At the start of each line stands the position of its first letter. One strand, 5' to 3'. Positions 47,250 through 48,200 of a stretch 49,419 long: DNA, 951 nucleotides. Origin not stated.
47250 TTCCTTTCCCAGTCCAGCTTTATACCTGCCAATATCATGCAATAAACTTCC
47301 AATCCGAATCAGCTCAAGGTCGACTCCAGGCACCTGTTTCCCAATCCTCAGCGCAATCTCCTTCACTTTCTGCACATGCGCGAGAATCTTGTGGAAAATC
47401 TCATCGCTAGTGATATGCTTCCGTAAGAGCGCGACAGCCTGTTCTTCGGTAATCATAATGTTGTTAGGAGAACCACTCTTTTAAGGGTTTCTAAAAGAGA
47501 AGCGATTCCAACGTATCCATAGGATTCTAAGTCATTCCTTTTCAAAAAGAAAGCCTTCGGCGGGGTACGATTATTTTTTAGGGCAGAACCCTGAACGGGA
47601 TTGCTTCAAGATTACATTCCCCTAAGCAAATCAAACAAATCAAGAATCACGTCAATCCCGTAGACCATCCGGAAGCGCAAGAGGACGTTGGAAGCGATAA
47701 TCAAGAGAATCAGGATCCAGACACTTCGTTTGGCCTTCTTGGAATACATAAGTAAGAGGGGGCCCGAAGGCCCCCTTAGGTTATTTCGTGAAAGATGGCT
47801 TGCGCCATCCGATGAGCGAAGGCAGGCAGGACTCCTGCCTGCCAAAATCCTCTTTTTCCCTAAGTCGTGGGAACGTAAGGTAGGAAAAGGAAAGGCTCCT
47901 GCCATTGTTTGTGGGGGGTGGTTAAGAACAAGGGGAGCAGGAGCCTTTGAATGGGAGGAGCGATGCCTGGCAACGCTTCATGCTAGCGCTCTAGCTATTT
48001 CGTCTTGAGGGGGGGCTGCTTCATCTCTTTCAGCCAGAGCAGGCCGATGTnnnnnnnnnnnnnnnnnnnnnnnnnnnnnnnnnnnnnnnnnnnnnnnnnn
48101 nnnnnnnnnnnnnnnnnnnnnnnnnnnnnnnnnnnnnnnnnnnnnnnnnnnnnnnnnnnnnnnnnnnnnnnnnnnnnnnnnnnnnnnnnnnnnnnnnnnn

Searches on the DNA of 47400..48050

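Call 45: search_rna_families(source=window, start=47400, end=48050, threshold=evalue, max_evalue=5, show_alignments=2)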
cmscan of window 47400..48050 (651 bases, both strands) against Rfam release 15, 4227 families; matches with E-value up to 5: 4.
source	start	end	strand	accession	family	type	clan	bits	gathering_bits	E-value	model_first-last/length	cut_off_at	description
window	47885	47994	-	RF02353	BjrC68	Gene; sRNA;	-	18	39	0.046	1-82/82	no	Bradyrhizobiaceae sRNA BjrC68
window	47793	47858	-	RF01698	Chloroflexi-1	Gene; sRNA;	-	16.4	80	1.6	1-84/84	no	Chloroflexi-1 RNA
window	47822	47842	-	RF03383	mir-1976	Gene; miRNA;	-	16.4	71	2.4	1-52/52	no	mir-1976 microRNA precursor family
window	47573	47644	-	RF02219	ZNRD1-AS1_2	Gene; lncRNA;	-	11.4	60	4.8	1-76/76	no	ZNRD1 antisense RNA 1 conserved region 2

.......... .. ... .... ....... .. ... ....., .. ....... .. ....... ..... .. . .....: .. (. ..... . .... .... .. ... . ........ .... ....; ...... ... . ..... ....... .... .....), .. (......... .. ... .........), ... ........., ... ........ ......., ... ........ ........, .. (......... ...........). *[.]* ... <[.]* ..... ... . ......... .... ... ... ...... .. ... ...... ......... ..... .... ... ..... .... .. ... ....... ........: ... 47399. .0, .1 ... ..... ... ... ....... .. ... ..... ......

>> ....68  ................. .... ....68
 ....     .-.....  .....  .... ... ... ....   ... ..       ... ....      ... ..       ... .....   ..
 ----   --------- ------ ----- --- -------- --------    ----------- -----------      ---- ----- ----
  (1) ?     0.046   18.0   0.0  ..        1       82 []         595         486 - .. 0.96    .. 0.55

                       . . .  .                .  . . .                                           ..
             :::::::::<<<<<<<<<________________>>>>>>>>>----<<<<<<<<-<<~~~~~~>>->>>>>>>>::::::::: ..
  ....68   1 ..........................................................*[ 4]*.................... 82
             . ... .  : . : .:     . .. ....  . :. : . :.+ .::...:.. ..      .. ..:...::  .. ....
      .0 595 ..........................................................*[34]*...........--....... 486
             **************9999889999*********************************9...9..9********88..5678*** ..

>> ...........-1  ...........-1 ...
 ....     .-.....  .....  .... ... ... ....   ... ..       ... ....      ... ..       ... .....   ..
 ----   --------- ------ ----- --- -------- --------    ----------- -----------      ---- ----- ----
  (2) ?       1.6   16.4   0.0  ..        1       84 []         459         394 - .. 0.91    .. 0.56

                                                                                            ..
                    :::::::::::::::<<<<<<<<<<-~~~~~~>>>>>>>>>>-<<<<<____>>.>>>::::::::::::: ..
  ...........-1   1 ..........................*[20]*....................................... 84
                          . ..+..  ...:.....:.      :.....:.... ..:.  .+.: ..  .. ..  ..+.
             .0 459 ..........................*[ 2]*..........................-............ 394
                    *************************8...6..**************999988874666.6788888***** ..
